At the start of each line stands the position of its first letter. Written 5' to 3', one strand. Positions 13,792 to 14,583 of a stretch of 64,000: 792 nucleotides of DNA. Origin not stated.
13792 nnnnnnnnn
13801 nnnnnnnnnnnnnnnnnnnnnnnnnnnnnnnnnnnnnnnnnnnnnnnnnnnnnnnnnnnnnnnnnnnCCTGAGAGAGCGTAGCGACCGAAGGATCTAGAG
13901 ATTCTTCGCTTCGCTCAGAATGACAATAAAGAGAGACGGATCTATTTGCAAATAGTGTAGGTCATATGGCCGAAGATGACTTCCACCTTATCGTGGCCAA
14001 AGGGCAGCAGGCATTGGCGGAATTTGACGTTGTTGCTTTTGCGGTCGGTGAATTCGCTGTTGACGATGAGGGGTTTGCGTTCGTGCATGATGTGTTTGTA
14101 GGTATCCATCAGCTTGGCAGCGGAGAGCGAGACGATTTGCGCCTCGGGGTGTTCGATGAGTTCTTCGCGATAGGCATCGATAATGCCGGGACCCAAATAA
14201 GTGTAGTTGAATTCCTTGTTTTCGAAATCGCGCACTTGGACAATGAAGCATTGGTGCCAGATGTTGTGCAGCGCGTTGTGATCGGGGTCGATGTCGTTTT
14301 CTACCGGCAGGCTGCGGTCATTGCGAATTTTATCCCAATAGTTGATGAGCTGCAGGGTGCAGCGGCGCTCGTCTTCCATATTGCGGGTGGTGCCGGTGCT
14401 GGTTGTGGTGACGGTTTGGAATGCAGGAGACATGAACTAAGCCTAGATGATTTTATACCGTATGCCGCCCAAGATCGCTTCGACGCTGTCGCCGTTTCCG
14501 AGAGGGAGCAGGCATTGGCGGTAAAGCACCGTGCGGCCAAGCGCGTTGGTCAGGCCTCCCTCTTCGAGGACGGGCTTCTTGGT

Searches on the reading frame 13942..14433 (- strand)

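Call 47: search_protein_families(library=pfam, proteins=[window:13942-14433:-], max_evalue=0.001)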
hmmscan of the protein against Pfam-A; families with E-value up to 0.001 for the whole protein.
window:13942-14433:- (163 aa): 1 family
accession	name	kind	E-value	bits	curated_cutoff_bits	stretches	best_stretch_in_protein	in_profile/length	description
PF07310.19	PAS_5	-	1.9e-10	41.1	22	1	24-155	4-134/137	PAS domain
